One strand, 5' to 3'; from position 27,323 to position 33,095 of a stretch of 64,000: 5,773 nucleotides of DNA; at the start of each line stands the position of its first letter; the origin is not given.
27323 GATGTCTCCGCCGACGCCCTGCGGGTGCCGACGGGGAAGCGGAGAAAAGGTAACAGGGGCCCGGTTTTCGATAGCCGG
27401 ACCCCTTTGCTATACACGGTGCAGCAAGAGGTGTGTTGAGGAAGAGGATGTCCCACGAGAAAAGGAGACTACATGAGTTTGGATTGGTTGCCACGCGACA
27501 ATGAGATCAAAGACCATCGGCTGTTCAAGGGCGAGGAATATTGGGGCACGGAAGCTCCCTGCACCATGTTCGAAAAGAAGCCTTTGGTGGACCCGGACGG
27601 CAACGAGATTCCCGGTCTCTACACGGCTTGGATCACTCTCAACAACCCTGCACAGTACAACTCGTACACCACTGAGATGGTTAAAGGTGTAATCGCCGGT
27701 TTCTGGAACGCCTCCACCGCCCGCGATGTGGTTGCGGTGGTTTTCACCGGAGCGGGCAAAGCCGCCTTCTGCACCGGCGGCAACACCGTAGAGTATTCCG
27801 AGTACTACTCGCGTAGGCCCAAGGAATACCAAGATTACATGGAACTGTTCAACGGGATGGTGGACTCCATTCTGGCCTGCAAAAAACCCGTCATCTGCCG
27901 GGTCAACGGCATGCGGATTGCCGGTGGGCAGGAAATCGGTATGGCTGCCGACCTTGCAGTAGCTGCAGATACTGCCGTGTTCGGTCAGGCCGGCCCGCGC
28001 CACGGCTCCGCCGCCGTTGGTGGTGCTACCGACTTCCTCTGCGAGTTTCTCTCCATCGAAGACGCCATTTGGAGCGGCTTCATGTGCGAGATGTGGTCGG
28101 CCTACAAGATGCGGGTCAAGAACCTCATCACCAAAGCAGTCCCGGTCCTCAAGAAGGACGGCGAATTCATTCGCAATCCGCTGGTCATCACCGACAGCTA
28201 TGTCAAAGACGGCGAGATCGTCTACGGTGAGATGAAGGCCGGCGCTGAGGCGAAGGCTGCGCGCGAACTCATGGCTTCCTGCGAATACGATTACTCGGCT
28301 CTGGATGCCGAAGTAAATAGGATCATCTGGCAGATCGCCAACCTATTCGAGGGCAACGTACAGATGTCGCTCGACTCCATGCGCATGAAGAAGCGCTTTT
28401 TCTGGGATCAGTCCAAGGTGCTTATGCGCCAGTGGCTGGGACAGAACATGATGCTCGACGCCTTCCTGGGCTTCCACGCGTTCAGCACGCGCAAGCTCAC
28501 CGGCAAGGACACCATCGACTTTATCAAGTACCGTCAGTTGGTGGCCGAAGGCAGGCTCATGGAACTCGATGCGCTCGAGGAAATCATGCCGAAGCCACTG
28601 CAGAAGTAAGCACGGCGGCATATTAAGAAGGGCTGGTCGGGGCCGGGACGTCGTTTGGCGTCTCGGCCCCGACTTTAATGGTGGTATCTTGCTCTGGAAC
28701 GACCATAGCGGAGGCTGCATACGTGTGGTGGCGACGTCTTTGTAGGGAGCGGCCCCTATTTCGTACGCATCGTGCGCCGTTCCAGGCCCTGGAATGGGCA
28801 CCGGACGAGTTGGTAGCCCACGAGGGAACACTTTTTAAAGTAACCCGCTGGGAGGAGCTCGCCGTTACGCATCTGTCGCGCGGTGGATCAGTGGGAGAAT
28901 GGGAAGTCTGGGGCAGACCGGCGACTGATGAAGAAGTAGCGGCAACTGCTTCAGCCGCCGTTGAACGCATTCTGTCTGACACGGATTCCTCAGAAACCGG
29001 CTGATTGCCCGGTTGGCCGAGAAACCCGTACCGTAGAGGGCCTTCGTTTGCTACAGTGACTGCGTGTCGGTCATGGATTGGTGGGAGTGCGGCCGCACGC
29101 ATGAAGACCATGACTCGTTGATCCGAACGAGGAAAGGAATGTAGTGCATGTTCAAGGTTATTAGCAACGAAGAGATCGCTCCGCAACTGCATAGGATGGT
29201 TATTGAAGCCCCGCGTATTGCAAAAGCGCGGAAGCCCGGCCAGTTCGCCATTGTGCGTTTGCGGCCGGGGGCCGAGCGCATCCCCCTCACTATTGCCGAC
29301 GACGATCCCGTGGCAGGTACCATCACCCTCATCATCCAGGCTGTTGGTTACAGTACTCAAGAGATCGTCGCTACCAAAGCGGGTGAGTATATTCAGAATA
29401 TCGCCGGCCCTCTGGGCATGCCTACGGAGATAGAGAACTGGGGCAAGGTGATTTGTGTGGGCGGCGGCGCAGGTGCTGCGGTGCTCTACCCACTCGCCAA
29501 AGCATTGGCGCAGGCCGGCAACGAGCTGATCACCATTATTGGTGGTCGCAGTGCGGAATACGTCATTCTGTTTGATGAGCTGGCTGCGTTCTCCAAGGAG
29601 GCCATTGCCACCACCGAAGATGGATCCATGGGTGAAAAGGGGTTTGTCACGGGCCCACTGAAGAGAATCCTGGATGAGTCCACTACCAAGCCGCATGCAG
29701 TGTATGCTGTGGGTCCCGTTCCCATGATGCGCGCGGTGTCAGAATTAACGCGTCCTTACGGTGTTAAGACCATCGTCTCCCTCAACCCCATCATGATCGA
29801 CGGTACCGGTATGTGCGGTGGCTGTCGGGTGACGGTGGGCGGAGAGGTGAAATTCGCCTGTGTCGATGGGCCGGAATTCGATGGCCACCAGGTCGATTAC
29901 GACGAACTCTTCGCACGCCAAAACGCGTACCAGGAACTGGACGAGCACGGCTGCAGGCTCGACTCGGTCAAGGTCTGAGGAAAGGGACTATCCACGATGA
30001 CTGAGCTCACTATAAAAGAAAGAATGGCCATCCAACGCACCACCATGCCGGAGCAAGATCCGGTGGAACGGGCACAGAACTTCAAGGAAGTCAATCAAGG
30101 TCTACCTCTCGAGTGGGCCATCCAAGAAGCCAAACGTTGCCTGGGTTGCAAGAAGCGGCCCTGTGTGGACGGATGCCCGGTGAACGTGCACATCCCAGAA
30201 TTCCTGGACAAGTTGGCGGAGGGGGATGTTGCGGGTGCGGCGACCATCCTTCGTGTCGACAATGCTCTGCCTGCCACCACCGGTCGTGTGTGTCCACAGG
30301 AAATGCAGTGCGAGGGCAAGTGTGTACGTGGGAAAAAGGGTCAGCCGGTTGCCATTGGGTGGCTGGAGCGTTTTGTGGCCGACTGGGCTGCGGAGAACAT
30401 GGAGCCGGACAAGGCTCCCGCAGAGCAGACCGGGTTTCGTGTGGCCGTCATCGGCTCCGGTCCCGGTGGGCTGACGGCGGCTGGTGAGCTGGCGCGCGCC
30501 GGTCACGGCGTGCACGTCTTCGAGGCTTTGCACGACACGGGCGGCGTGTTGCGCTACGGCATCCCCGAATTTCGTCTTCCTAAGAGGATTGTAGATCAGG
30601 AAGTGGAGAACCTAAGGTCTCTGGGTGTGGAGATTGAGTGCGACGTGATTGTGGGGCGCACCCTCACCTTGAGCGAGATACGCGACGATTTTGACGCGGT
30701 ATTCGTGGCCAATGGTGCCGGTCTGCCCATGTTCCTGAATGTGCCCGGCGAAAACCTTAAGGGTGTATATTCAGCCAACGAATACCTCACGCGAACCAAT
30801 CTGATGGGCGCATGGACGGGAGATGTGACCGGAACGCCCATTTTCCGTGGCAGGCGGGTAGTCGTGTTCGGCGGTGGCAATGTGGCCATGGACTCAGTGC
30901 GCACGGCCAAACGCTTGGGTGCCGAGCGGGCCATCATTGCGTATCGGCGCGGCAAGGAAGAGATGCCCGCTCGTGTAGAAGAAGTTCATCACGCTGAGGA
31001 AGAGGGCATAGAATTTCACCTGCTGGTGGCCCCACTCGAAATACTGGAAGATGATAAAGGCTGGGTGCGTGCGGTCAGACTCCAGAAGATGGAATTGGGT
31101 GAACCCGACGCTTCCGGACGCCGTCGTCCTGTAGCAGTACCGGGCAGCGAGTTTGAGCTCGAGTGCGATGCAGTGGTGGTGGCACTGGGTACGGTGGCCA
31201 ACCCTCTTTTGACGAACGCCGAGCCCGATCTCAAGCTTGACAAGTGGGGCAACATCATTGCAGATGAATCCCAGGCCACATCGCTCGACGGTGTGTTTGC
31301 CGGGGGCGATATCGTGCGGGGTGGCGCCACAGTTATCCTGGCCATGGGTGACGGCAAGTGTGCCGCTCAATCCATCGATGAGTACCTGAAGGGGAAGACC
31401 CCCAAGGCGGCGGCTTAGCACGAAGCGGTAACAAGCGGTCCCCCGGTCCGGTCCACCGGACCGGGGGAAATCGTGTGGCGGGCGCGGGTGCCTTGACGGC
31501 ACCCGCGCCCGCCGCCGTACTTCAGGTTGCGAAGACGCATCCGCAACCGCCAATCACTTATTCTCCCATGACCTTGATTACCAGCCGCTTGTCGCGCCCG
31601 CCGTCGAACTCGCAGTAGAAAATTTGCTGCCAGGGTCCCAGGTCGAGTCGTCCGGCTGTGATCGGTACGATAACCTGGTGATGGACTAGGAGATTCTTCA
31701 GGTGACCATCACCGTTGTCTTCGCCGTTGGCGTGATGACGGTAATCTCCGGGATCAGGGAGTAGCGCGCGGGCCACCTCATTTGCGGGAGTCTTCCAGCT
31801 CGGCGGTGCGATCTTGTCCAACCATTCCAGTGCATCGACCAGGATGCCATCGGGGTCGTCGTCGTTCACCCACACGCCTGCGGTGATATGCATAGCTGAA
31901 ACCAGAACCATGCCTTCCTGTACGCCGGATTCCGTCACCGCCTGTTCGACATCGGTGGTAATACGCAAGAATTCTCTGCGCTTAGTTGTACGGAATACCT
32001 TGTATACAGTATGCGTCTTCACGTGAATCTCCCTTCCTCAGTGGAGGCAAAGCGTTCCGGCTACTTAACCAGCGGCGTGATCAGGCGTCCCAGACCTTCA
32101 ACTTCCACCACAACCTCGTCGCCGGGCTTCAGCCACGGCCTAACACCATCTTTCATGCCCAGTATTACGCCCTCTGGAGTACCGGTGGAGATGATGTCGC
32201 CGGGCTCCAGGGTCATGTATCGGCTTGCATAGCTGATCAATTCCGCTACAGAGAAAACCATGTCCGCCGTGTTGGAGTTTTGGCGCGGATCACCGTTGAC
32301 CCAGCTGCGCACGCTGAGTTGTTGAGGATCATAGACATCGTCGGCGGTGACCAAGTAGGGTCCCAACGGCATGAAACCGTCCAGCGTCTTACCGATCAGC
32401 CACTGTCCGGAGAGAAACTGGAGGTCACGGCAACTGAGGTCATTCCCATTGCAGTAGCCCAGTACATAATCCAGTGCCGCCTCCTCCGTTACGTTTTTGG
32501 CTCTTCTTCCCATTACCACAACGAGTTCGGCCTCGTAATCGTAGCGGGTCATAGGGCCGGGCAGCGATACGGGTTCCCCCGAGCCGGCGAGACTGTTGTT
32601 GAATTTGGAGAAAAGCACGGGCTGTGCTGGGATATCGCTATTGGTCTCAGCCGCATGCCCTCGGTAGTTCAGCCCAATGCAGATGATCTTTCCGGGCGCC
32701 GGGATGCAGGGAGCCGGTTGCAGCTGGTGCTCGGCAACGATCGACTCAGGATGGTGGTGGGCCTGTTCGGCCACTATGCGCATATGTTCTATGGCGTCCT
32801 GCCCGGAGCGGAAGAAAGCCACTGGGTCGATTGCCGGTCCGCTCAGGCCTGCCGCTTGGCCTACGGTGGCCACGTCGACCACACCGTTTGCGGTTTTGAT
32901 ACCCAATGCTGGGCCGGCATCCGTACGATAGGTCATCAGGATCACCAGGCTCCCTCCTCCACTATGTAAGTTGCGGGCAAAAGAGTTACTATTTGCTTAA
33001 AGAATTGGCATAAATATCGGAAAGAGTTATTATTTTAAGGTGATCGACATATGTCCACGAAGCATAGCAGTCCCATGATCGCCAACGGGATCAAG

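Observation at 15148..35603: Selenium-dependent molybdenum hydroxylase accessory markers (YqeC-MocA/YgfJ fusion, XdhC, YqeB-like) without any hydroxylase subunit in the window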

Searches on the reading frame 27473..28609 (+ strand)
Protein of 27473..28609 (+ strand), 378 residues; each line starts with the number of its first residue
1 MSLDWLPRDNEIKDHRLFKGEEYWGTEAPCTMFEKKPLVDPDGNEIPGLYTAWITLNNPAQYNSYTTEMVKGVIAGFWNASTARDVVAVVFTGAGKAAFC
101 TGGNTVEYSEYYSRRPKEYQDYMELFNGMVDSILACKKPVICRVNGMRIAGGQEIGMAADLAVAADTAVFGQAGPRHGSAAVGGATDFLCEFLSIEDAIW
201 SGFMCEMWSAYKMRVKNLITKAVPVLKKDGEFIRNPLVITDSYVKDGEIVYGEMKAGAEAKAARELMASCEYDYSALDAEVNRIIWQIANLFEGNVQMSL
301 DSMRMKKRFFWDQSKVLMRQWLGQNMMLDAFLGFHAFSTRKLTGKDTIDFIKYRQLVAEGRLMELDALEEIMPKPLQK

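Call 14: search_protein_families(library=pfam, proteins=[window:27473-28609:+], max_evalue=0.001)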
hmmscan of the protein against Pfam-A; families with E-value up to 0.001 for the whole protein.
window:27473-28609:+ (378 aa): 2 families
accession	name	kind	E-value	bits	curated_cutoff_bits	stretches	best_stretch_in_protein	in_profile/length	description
PF00378.25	ECH_1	-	2.9e-27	96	27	1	52-269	7-216/251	Enoyl-CoA hydratase/isomerase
PF16113.10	ECH_2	-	5.2e-16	59.5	27.2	1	52-171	2-121/335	Enoyl-CoA hydratase/isomerase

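Call 59: search_protein_families(library=ncbifam, proteins=[window:27473-28609:+], max_evalue=0.00001)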
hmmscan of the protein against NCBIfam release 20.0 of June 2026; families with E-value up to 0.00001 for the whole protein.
window:27473-28609:+ (378 aa): 60 families (the best 25 are shown)
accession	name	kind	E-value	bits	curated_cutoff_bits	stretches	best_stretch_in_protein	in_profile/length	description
TIGR03200.1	dearomat_oah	equivalog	6.2e-156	519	464.45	1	12-372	1-360/360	6-oxocyclohex-1-ene-1-carbonyl-CoA hydratase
TIGR03210.1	badI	equivalog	1.1e-27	97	467.6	1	51-231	12-188/256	2-ketocyclohexanecarboxyl-CoA hydrolase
NF005637.0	PRK07396.1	equivalog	8e-27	94.3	380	1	52-233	24-203/273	1,4-dihydroxy-2-naphthoyl-CoA synthase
NF046063.1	oxepin_alt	equivalog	1.9e-26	93.1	300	1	52-259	11-213/254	oxepin-CoA hydrolase, alternative type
TIGR01929.1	menB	equivalog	6.8e-23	81.5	342.7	1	52-232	14-192/259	1,4-dihydroxy-2-naphthoyl-CoA synthase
NF005700.0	PRK07511.1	subfamily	1.8e-22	80.2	274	1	54-200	16-161/260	enoyl-CoA hydratase family protein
NF051848.1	EnCoAHydtEchA19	equivalog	8.7e-22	77.9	400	1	53-224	12-182/258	enoyl-CoA hydratase EchA19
NF004840.0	PRK06190.1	equivalog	4.5e-19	69.1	253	1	52-224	15-183/260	enoyl-CoA hydratase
NF004781.0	PRK06127.1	subfamily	1.1e-18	67.9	291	1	51-180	21-149/269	enoyl-CoA hydratase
NF006109.0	PRK08260.1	subfamily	3.5e-18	65.9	320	1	52-223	15-199/296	enoyl-CoA hydratase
NF004796.0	PRK06144.1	subfamily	8.2e-18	64.8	272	1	51-171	18-136/262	enoyl-CoA hydratase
TIGR02280.1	PaaB1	equivalog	1.6e-17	63.9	345.15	1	53-218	11-174/256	2-(1,2-epoxy-1,2-dihydrophenyl)acetyl-CoA isomerase PaaG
NF004475.0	PRK05809.1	subfamily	2.4e-17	63.3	394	1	52-212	15-175/260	short-chain-enoyl-CoA hydratase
NF006008.0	PRK08139.1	equivalog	5.1e-17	62.3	313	1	53-174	23-141/266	enoyl-CoA hydratase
NF004634.0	PRK05980.1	equivalog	5.6e-17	62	375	1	52-180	14-143/263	crotonase/enoyl-CoA hydratase family protein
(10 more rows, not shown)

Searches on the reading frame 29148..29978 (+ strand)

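Call 14: search_protein_families(library=pfam, proteins=[window:29148-29978:+], max_evalue=0.001)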
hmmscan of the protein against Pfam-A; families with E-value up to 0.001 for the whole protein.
window:29148-29978:+ (276 aa): 2 families
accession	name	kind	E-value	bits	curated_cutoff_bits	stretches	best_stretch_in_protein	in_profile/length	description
PF10418.14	DHODB_Fe-S_bind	-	1.4e-13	50.7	23.9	1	213-250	1-41/41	Iron-sulfur cluster binding domain of dihydroorotate dehydrogenase B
PF00175.26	NAD_binding_1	-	0.00011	23.2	22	1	104-198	2-108/109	Oxidoreductase NAD-binding domain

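Call 59: search_protein_families(library=ncbifam, proteins=[window:29148-29978:+], max_evalue=0.00001)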
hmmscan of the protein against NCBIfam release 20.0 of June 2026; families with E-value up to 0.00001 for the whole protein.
window:29148-29978:+ (276 aa): 13 families
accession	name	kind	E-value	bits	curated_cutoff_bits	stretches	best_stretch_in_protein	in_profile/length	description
NF004862.0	PRK06222.1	subfamily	4.2e-117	390.6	220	1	1-266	1-265/281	sulfide/dihydroorotate dehydrogenase-like FAD/NAD-binding protein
NF009414.0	PRK12778.1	equivalog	8.3e-115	384.7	1103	1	1-267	1-266/752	bifunctional dihydroorotate dehydrogenase B NAD binding subunit/NADPH-dependent glutamate synthase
NF009413.0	PRK12775.1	equivalog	2.2e-89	300.5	1895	1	1-263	1-262/1006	putative trifunctional 2-polyprenylphenol hydroxylase/glutamate synthase subunit beta/ferritin domain-containing protein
NF009415.0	PRK12779.1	equivalog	3.3e-63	214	1519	1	3-264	652-933/944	putative bifunctional glutamate synthase subunit beta/2-polyprenylphenol hydroxylase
NF000796.0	PRK00054.1-1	equivalog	1e-39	136.3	224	1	5-255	9-240/254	dihydroorotate dehydrogenase electron transfer subunit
NF000799.0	PRK00054.1-4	equivalog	5.4e-34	117.4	314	1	3-248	8-255/258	dihydroorotate dehydrogenase electron transfer subunit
NF000798.0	PRK00054.1-3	equivalog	3.8e-31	108.6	219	1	2-249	8-242/244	dihydroorotate dehydrogenase electron transfer subunit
NF000797.0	PRK00054.1-2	equivalog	9.1e-28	97.3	270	1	2-246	17-262/267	dihydroorotate dehydrogenase electron transfer subunit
NF006220.0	PRK08345.1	subfamily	7.3e-14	51.7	395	1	18-245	31-283/294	cytochrome-c3 hydrogenase subunit gamma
NF004470.0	PRK05802.1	equivalog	2.6e-13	49.7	313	1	3-233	69-308/330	sulfide/dihydroorotate dehydrogenase-like FAD/NAD-binding protein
NF040835.1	sulfhyd_HydG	equivalog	8.3e-13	48.2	650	1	14-245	34-280/292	NADPH-dependent hydrogenase/sulfhydrogenase 1 subunit gamma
TIGR02911.1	sulfite_red_B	equivalog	9.1e-13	47.9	288.6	1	27-245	30-252/261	anaerobic sulfite reductase subunit AsrB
NF040830.1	sulfhyd_ShyC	equivalog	1.7e-10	40.6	600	1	28-148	39-160/288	NAD(P)-dependent hydrogenase/sulfhydrogenase 2 subunit gamma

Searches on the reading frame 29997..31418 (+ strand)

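Call 4: search_protein_families(library=ncbifam, proteins=[window:29997-31418:+], max_evalue=0.01)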
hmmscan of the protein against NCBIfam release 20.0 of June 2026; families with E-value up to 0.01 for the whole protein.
window:29997-31418:+ (473 aa): 76 families (the best 25 are shown)
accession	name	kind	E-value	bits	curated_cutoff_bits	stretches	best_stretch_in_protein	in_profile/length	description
NF009414.0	PRK12778.1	equivalog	5.1e-219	729.3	1103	1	4-466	286-751/752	bifunctional dihydroorotate dehydrogenase B NAD binding subunit/NADPH-dependent glutamate synthase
TIGR01316.1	gltA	equivalog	7e-177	588.7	471.75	1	22-464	2-449/449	NADPH-dependent glutamate synthase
NF009413.0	PRK12775.1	equivalog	7.4e-164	547.1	1895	1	10-465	295-755/1006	putative trifunctional 2-polyprenylphenol hydroxylase/glutamate synthase subunit beta/ferritin domain-containing protein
NF009415.0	PRK12779.1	equivalog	1e-130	437.4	1519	1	54-462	208-624/944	putative bifunctional glutamate synthase subunit beta/2-polyprenylphenol hydroxylase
NF009410.0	PRK12771.1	subfamily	1.5e-125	420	516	2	54-469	48-450/566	NAD(P)-binding protein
TIGR01318.1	gltD_gamma_fam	subfamily_domain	2.7e-114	382.3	482.95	1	16-465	9-466/467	glutamate synthase, small subunit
NF009454.0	PRK12814.1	equivalog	7.5e-114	381.4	916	2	54-471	102-507/657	putative NADPH-dependent glutamate synthase small subunit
NF009408.0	PRK12769.1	equivalog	9.1e-107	357.8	1003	1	16-468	194-655/659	formate-dependent uric acid utilization protein AegA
NF009451.0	PRK12809.1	equivalog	1e-92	311.5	1154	1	23-460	185-630/639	formate-dependent uric acid utilization protein YgfT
NF010590.0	PRK13984.1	equivalog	4.9e-90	302.4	946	1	10-467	154-609/611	putative oxidoreductase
TIGR01317.1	GOGAT_sm_gam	subfamily_domain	6.2e-88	295.8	447.7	1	10-468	6-482/485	glutamate synthase small subunit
NF009409.0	PRK12770.1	subfamily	6.2e-83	278.8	343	1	140-470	12-356/360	putative glutamate synthase subunit beta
TIGR03315.1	Se_ygfK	equivalog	1.7e-81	274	835.3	1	43-460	434-835/1012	putative selenate reductase subunit YgfK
NF045663.1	diclust_near_Sec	equivalog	8e-43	146.6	530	3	55-241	19-199/759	pyridine nucleotide-disulfide oxidoreductase/dicluster-binding protein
TIGR01292.1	TRX_reduct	equivalog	5.7e-23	81.2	343.45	1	280-464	136-300/300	thioredoxin-disulfide reductase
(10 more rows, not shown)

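Call 5: search_protein_families(library=pfam, proteins=[window:29997-31418:+], max_evalue=0.01)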
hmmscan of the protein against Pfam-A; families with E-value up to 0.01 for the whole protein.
window:29997-31418:+ (473 aa): 13 families
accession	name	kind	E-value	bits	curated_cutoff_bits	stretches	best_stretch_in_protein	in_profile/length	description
PF14691.11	Fer4_20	-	5.7e-41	139.3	25.8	1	25-134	1-111/113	Dihydroprymidine dehydrogenase domain II, 4Fe-4S cluster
PF07992.20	Pyr_redox_2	-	2.3e-32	113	26.1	1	147-453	1-291/291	Pyridine nucleotide-disulphide oxidoreductase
PF00070.33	Pyr_redox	-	3.3e-10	40.8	22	1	287-363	1-80/82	Pyridine nucleotide-disulphide oxidoreductase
PF13450.12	NAD_binding_8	-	1.8e-07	31.8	21.9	1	151-185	1-35/68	NAD(P)-binding Rossmann-like domain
PF01262.27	AlaDh_PNT_C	-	2.7e-06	27.4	23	1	260-320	5-63/214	Alanine dehydrogenase/PNT, C-terminal domain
PF13241.12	NAD_binding_7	-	3.7e-05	24.7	22.1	1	283-327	5-48/104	Putative NAD(P)-binding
PF01494.25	FAD_binding_3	-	0.00011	22.1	22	1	148-181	3-36/349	FAD binding domain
PF00890.30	FAD_binding_2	-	0.00027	20.7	20.4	1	149-184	2-37/414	FAD binding domain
PF03486.20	HI0933_like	-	0.00043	20.2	50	1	148-182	2-36/244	HI0933-like protein Rossmann domain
PF01266.30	DAO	-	0.00058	19.9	27.9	0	148-180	1-33/353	FAD dependent oxidoreductase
PF13738.12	Pyr_redox_3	-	0.0021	17.8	30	0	151-176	2-28/305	Pyridine nucleotide-disulphide oxidoreductase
PF01946.23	Thi4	-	0.0032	17.2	26.2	1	149-211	20-82/235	Thi4 family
PF12831.13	FAD_oxidored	-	0.0044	16.8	27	1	149-185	2-38/416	FAD dependent oxidoreductase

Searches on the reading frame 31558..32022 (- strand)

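Call 14: search_protein_families(library=pfam, proteins=[window:31558-32022:-], max_evalue=0.001)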
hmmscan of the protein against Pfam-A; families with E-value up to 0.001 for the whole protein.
window:31558-32022:- (154 aa): 1 family
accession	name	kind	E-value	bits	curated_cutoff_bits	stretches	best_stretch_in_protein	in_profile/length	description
PF01894.22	UPF0047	-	5.2e-35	120.6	27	1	21-151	2-117/117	Uncharacterised protein family UPF0047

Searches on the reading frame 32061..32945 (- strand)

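Call 14: search_protein_families(library=pfam, proteins=[window:32061-32945:-], max_evalue=0.001)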
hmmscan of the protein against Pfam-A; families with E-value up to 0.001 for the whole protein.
window:32061-32945:- (294 aa): 1 family
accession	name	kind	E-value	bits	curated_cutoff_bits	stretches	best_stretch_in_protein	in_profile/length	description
PF01557.24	FAA_hydrolase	-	9.5e-72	241.6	23.9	1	86-292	1-213/214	Fumarylacetoacetate (FAA) hydrolase C-terminal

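Call 59: search_protein_families(library=ncbifam, proteins=[window:32061-32945:-], max_evalue=0.00001)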
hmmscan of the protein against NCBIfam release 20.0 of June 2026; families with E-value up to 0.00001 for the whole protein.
window:32061-32945:- (294 aa): 6 families
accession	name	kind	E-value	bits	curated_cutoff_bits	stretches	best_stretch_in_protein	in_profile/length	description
NF053535.1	DhyDRhmHlse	equivalog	3.1e-61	207.2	500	1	81-287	67-273/284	2,4-didehydro-3-deoxy-L-rhamnonate hydrolase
TIGR02303.1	HpaG-C-term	equivalog_domain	7.2e-58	195.9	276.4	1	52-293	11-243/245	4-hydroxyphenylacetate degradation bifunctional isomerase/decarboxylase, C-terminal subunit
NF011750.0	PRK15203.1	equivalog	3.2e-51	174.5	811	1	55-293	189-423/429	4-hydroxyphenylacetate degradation bifunctional isomerase/decarboxylase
NF009399.0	PRK12764.1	equivalog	5.7e-45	154.2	444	1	73-285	10-212/501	fumarylacetoacetate hydrolase family protein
NF007967.0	PRK10691.1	equivalog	1.1e-36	126.3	201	1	85-260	17-196/219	fumarylacetoacetate hydrolase family protein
TIGR02305.1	HpaG-N-term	equivalog_domain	2.3e-36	125.3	228.65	1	86-289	2-202/205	4-hydroxyphenylacetate degradation bifunctional isomerase/decarboxylase, N-terminal subunit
